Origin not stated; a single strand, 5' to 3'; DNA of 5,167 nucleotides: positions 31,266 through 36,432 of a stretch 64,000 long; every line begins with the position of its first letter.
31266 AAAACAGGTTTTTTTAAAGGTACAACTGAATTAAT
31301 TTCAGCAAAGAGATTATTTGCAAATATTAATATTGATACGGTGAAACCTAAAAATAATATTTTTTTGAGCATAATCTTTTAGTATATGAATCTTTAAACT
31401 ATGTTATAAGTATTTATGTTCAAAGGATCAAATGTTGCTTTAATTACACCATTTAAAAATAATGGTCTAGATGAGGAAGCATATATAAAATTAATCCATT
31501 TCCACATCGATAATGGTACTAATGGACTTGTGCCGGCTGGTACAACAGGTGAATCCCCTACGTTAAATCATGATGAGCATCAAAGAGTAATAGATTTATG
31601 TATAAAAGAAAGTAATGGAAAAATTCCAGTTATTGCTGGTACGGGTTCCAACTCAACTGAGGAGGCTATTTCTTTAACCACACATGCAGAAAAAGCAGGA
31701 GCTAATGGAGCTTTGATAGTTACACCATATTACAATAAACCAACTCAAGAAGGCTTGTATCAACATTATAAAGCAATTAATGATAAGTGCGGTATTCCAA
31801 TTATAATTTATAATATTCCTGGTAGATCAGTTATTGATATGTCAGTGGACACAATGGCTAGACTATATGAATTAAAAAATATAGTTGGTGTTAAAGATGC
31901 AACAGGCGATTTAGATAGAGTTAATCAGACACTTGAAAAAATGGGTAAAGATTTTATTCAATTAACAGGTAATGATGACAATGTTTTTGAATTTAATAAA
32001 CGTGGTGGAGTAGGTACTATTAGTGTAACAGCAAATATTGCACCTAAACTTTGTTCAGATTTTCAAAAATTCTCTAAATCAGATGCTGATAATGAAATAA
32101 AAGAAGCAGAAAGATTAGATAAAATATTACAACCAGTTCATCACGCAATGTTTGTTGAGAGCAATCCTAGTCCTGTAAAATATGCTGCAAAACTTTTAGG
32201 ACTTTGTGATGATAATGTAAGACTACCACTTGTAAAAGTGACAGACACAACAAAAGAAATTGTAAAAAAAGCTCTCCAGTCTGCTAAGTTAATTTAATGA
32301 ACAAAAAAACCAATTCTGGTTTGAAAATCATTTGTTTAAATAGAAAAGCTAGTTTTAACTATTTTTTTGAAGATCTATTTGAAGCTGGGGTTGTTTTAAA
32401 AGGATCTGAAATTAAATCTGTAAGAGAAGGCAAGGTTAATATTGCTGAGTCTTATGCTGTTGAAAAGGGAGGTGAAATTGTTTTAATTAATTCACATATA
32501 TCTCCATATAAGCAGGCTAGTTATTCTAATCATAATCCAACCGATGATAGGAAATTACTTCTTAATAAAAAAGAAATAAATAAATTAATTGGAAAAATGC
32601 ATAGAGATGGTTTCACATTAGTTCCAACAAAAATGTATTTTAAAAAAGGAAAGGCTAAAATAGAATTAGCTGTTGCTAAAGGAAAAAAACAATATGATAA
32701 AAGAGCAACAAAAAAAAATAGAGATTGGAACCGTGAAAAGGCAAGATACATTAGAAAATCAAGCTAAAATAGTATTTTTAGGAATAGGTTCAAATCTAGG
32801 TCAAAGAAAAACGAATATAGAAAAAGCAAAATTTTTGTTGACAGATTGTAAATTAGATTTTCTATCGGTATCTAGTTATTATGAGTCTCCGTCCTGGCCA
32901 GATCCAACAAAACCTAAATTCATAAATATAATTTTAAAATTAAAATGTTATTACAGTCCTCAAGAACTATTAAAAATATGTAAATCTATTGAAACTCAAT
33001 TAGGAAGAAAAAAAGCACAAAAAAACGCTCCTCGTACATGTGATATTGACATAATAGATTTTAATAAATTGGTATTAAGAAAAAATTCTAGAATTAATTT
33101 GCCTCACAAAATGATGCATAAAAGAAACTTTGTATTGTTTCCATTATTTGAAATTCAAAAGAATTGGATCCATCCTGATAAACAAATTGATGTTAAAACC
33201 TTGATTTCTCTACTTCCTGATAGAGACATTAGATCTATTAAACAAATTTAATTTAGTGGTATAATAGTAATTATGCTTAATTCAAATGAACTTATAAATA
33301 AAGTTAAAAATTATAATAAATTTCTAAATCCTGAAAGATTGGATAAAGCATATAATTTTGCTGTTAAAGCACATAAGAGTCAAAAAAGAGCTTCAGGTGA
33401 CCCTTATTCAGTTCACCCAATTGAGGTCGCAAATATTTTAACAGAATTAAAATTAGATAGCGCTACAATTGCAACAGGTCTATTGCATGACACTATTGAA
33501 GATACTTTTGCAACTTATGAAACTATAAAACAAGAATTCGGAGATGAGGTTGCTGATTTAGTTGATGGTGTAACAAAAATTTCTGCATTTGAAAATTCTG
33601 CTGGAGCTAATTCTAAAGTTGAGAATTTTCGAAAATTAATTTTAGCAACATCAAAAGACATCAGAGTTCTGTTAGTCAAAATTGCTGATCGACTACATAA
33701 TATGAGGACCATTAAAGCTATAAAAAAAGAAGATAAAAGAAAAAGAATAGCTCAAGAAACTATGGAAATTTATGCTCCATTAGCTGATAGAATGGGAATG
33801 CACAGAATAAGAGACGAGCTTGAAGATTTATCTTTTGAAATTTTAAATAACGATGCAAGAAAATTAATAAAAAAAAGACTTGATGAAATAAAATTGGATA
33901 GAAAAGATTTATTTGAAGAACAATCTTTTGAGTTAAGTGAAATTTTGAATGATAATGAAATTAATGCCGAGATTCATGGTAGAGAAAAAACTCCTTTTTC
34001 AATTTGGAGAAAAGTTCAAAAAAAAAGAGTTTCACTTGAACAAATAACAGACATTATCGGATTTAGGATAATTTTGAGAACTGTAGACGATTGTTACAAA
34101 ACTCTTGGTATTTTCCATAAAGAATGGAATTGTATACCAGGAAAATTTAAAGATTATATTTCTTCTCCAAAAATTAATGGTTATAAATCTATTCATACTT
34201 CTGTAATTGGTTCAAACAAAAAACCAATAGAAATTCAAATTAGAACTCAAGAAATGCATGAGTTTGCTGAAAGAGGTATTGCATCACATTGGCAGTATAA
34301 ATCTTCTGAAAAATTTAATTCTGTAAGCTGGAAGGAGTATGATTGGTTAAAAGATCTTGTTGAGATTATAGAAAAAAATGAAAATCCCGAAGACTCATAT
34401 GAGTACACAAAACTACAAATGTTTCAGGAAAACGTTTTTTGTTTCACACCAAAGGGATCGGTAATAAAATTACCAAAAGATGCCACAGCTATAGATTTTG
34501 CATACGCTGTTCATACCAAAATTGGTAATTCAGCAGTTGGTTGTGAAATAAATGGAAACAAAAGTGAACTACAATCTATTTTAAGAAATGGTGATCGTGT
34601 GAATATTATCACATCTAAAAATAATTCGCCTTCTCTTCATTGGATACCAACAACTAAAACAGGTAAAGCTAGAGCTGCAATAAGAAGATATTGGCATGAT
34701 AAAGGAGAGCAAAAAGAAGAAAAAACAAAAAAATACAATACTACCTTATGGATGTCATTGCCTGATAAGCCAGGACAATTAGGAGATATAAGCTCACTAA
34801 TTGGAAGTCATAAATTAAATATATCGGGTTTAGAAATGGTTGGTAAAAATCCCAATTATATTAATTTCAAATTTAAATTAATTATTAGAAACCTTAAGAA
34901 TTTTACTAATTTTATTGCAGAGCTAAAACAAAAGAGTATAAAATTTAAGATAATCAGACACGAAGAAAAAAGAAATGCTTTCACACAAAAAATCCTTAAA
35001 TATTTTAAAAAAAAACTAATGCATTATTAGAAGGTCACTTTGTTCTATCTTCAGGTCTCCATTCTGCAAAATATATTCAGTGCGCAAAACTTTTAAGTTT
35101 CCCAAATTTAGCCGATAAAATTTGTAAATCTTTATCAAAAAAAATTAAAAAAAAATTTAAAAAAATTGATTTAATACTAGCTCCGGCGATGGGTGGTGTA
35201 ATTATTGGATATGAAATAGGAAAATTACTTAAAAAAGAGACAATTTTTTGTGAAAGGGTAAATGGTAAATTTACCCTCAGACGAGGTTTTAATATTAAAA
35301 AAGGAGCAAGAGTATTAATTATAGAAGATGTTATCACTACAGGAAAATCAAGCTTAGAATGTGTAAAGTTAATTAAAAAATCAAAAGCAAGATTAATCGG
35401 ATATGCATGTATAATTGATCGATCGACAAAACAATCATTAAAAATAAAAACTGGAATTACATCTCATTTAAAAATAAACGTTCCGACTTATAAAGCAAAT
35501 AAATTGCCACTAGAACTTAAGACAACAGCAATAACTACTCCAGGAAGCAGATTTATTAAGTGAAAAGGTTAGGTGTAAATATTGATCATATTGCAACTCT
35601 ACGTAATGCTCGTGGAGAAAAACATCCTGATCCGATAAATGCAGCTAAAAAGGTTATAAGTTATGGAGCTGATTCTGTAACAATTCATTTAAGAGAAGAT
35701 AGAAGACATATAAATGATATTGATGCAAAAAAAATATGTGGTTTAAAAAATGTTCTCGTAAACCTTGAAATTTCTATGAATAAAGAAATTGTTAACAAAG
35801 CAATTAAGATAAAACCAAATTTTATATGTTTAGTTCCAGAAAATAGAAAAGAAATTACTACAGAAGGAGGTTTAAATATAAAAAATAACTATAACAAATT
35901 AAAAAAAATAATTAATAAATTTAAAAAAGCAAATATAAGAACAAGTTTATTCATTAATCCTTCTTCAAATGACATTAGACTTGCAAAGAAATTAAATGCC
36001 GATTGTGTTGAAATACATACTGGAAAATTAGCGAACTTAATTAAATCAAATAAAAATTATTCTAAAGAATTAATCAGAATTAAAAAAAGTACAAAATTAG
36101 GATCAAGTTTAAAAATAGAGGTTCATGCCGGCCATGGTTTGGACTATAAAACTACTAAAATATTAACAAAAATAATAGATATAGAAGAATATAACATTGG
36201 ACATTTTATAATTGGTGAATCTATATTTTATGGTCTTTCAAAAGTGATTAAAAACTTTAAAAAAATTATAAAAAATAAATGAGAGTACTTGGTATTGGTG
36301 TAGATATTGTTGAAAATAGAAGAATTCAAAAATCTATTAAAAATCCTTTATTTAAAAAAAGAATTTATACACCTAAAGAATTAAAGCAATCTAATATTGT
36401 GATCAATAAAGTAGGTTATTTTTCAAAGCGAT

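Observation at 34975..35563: pyrE needs a frame change inside an A9 run, and its 5' end is encoded within the spoT 3' end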

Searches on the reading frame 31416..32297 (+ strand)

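Call 34: search_protein_families(library=ncbifam, max_evalue=1e-10, proteins=[window:31416-32297:+])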
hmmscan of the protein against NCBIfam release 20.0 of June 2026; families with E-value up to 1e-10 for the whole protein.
window:31416-32297:+ (293 aa): 7 families
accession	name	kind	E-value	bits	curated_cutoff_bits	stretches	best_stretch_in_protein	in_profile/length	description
TIGR00674.1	dapA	equivalog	2.7e-101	338.2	206.15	1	5-289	2-285/286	4-hydroxy-tetrahydrodipicolinate synthase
TIGR02313.1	HpaI-NOT-DapA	exception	1.1e-73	247.6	396.7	1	2-288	1-287/294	2,4-dihydroxyhept-2-ene-1,7-dioic acid aldolase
NF002958.0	PRK03620.1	subfamily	2.8e-44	151.2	278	1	10-288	19-297/307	5-dehydro-4-deoxyglucarate dehydratase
TIGR03249.1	KdgD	equivalog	3.5e-40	138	373.95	1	10-288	17-296/299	5-dehydro-4-deoxyglucarate dehydratase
NF003164.0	PRK04147.1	equivalog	8.4e-40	136.9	281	1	3-288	5-288/294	N-acetylneuraminate lyase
TIGR00683.1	nanA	equivalog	2.6e-34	118.9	382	1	3-247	2-244/293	N-acetylneuraminate lyase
NF040954.1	Arch_KDGaldase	equivalog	7.7e-23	81.2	390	1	8-244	6-234/288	bifunctional 2-dehydro-3-deoxy-phosphogluconate/2-dehydro-3-deoxy-6-phosphogalactonate aldolase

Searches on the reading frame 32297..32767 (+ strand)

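Call 34: search_protein_families(library=ncbifam, max_evalue=1e-10, proteins=[window:32297-32767:+])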
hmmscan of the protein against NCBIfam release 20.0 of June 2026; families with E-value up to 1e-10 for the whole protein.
window:32297-32767:+ (156 aa): 2 families
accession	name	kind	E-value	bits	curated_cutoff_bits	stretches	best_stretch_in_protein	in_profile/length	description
NF003843.0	PRK05422.1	equivalog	3.1e-62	208.8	130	1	2-153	3-154/156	SsrA-binding protein SmpB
TIGR00086.1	smpB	equivalog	1.4e-52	177.5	119.1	1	12-152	2-143/144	SsrA-binding protein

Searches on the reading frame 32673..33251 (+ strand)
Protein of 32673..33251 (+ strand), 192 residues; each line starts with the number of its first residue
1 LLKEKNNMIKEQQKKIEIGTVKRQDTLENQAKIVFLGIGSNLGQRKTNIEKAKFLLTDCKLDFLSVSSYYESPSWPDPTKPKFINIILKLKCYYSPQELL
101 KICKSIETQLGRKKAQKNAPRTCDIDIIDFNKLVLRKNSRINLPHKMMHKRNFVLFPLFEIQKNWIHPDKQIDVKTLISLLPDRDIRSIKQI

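Call 34: search_protein_families(library=ncbifam, max_evalue=1e-10, proteins=[window:32673-33251:+])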
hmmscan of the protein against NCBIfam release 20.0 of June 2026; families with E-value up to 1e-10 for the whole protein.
window:32673-33251:+ (192 aa): 3 families
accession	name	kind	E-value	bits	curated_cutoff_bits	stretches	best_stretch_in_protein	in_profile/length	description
TIGR01498.1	folK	equivalog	2.1e-33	115.2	54.1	1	34-162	1-127/128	2-amino-4-hydroxy-6-hydroxymethyldihydropteridine diphosphokinase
NF007595.0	PRK10239.1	equivalog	4.5e-23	81.7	252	1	33-177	3-148/159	2-amino-4-hydroxy-6-hydroxymethyldihydropteridine diphosphokinase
NF010692.0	PRK14092.1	equivalog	3.7e-20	72.3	234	1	32-188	8-161/163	2-amino-4-hydroxy-6-hydroxymethyldihydropteridine diphosphokinase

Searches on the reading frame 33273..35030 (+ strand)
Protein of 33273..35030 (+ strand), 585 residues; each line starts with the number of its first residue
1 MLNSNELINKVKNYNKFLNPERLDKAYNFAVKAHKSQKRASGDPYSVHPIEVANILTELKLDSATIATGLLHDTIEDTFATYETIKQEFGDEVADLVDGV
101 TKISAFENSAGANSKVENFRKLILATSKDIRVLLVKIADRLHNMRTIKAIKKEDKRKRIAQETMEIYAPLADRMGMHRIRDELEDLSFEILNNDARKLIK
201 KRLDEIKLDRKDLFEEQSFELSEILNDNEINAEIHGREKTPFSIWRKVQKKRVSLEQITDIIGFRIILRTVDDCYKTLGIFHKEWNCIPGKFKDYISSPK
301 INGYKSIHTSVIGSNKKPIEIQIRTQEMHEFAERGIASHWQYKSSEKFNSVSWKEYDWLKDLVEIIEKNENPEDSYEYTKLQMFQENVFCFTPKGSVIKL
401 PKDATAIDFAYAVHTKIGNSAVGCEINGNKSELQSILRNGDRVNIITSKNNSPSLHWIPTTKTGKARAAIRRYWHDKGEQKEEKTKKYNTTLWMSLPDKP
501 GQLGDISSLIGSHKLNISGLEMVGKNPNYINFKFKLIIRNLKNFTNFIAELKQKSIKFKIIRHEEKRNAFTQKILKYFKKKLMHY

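Call 4: search_protein_families(library=ncbifam, proteins=[window:33273-35030:+])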
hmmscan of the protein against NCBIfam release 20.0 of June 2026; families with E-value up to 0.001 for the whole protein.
window:33273-35030:+ (585 aa): 5 families
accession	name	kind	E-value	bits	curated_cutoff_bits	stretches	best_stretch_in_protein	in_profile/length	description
TIGR00691.1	spoT_relA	subfamily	2.5e-178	594.6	499.2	1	26-487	1-460/687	RelA/SpoT family protein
NF008303.0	PRK11092.1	equivalog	1.2e-143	479.9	947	1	7-473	7-473/702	bifunctional GTP diphosphokinase/guanosine-3',5'-bis pyrophosphate 3'-pyrophosphohydrolase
NF008124.0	PRK10872.1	equivalog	2.3e-102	343.8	728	1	21-480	33-502/744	GTP diphosphokinase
NF053588.1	GTPPhKinYjbM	equivalog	1.7e-09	37.8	320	1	234-348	40-163/201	GTP diphosphokinase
TIGR04562.1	TIGR04562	subfamily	0.00027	20.3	140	0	237-283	164-211/356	TIGR04552 family protein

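Call 5: search_protein_families(library=pfam, proteins=[window:33273-35030:+])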
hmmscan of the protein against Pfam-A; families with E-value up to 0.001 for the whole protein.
window:33273-35030:+ (585 aa): 5 families
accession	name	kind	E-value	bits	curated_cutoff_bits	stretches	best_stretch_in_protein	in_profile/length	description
PF13328.12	HD_4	-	2e-48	164.5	27.2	1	26-176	1-155/156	HD domain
PF04607.23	RelA_SpoT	-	9.7e-42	142.3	27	1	236-346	1-112/113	Region found in RelA / SpoT proteins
PF02824.27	TGS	-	6.3e-16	58.6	22.2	1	389-447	2-60/60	TGS domain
PF01966.28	HD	-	2.8e-10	40.9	22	1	47-144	3-116/116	HD domain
PF13291.12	ACT_4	-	8.8e-08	33.2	27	1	485-553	2-71/80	ACT domain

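Call 15: find_encoding_contigs(protein=window:33273-35030:+, flank=3000, max_places=10)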
Protein window:33273-35030:+ (585 aa): no gene with exactly this product is on record in the collection.

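Call 46: list_cluster_members(proteins=[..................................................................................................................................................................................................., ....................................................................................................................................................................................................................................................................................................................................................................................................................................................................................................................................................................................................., window:33273-35030:+, window:35189-35563:+, window:35560-36282:+, window:36662-37399:+, window:37399-38067:+, window:31416-32297:+])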
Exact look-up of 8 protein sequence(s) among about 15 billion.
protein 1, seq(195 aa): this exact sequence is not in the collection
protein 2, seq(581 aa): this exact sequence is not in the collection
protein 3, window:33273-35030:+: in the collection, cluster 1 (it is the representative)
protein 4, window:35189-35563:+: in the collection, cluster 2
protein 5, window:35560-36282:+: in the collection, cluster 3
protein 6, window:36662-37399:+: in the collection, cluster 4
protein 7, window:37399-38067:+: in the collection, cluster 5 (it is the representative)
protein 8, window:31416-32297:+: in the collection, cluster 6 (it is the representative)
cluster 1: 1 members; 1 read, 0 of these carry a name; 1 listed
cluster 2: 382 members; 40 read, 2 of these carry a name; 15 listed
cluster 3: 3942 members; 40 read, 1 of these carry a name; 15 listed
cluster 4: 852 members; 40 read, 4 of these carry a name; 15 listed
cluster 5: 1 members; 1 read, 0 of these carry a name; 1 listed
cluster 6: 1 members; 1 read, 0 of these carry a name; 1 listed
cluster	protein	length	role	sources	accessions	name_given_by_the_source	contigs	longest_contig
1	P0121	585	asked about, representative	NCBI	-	-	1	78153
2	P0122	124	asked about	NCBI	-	-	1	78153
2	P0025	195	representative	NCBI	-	-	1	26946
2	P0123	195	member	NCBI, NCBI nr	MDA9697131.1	orotate phosphoribosyltransferase [Candidatus Pelagibacter sp.]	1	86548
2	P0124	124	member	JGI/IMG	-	Orotate phosphoribosyltransferase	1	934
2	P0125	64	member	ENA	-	-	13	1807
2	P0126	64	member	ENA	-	-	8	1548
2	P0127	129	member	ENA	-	-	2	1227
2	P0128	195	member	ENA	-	-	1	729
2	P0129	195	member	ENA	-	-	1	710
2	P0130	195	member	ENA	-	-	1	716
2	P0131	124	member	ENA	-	-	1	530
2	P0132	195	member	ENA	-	-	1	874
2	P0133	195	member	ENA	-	-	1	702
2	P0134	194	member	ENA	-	-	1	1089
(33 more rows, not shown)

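Call 48: find_encoding_contigs(protein=P0124, flank=2000, max_places=4)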
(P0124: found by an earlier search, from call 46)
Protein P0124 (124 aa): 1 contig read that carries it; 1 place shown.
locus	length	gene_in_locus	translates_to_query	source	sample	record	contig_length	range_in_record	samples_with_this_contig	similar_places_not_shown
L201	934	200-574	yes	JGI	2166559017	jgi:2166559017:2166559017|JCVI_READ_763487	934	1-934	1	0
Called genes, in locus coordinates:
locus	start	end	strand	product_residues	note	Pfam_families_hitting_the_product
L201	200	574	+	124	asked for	PF00156:Pribosyltran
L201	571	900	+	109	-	PF03740:PdxJ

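Call 49: find_encoding_contigs(protein=P0131, flank=2000, max_places=4)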
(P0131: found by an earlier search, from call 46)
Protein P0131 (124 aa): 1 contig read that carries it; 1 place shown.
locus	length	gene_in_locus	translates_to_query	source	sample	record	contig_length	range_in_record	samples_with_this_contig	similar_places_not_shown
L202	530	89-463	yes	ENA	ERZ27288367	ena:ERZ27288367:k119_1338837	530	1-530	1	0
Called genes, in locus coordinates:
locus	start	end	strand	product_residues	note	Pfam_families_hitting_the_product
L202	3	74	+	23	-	?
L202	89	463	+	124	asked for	PF00156:Pribosyltran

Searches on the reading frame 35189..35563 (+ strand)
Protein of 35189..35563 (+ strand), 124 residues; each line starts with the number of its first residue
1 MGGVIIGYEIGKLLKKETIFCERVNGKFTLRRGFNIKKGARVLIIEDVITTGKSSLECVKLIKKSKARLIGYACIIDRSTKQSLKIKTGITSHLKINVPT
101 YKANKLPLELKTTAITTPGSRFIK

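Call 4: search_protein_families(library=ncbifam, proteins=[window:35189-35563:+])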
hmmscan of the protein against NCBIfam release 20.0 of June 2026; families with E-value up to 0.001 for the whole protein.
window:35189-35563:+ (124 aa): 20 families
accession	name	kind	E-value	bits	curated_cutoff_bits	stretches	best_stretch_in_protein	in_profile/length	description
TIGR01367.1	pyrE_Therm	equivalog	7.1e-37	126.8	150.25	1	1-121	67-187/187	orotate phosphoribosyltransferase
TIGR00336.1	pyrE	equivalog_domain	7.6e-11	42.1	106.8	1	31-84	101-156/173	orotate phosphoribosyltransferase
NF002620.0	PRK02277.1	subfamily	2.9e-07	30.4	115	1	29-84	131-186/201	orotate phosphoribosyltransferase-like protein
NF040646.1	HPT_Archaea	equivalog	9.2e-07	28.6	200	1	35-98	110-176/184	hypoxanthine/guanine phosphoribosyltransferase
TIGR01090.1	apt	equivalog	1.3e-06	28.7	185.85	1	35-80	105-150/169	adenine phosphoribosyltransferase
NF006328.0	PRK08558.1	equivalog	2e-06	27.6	184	1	35-87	172-224/238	adenine phosphoribosyltransferase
NF002634.0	PRK02304.1-3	equivalog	3.2e-06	27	170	1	36-78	115-157/182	adenine phosphoribosyltransferase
NF009211.0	PRK12560.1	equivalog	4.5e-06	26.6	188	1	35-98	110-178/187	adenine phosphoribosyltransferase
NF002635.0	PRK02304.1-4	subfamily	6.8e-06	25.7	146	1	35-98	111-176/188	adenine phosphoribosyltransferase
NF002636.0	PRK02304.1-5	equivalog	1.1e-05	25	125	1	35-78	113-156/176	adenine phosphoribosyltransferase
NF006671.0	PRK09219.1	equivalog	2.1e-05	24.1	177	1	36-82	114-160/192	xanthine phosphoribosyltransferase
TIGR01203.1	HGPRTase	equivalog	3.4e-05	23.7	150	1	36-88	83-134/167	hypoxanthine phosphoribosyltransferase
TIGR01744.1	XPRTase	equivalog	4.4e-05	23.2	164.45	1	40-81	118-159/191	xanthine phosphoribosyltransferase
TIGR01743.1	purR_Bsub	equivalog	6e-05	22.2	258.7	1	35-96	190-250/268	pur operon repressor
NF005592.0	PRK07322.1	subfamily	9.8e-05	21.8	143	1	38-80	119-161/180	adenine phosphoribosyltransferase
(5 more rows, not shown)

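Call 16: find_encoding_contigs(protein=window:35189-35563:+, flank=3000, max_places=10)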
Protein window:35189-35563:+ (124 aa): no gene with exactly this product is on record in the collection.

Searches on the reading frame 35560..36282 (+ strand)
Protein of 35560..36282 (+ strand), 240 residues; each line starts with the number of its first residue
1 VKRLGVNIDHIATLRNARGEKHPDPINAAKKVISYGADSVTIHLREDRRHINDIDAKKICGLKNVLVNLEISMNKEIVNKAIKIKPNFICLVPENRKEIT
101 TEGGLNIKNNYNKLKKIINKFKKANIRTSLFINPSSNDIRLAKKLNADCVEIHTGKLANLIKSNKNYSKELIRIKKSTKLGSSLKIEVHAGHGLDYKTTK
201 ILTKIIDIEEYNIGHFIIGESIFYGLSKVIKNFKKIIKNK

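Call 17: find_encoding_contigs(protein=window:35560-36282:+, flank=4000, max_places=10)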
Protein window:35560-36282:+ (240 aa): no gene with exactly this product is on record in the collection.

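Call 34: search_protein_families(library=ncbifam, max_evalue=1e-10, proteins=[window:35560-36282:+])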
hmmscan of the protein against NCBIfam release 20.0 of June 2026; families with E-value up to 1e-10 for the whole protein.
window:35560-36282:+ (240 aa): 6 families
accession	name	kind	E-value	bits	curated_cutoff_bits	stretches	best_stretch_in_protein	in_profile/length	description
NF003627.0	PRK05265.1-5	equivalog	5.4e-92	307.4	207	1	3-238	2-239/240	pyridoxine 5'-phosphate synthase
NF003624.0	PRK05265.1-2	equivalog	3.6e-87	291.9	331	1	3-238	7-244/252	pyridoxine 5'-phosphate synthase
NF003625.0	PRK05265.1-3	equivalog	7.9e-86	287.2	190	1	1-239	2-239/242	pyridoxine 5'-phosphate synthase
NF003623.0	PRK05265.1-1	equivalog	1.5e-79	266.8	347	1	3-239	5-240/243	pyridoxine 5'-phosphate synthase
TIGR00559.1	pdxJ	equivalog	8.4e-74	248.1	192.75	1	3-238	1-238/239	pyridoxine 5'-phosphate synthase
NF003626.0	PRK05265.1-4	equivalog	4.3e-55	186.6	222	1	2-239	3-244/246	pyridoxine 5'-phosphate synthase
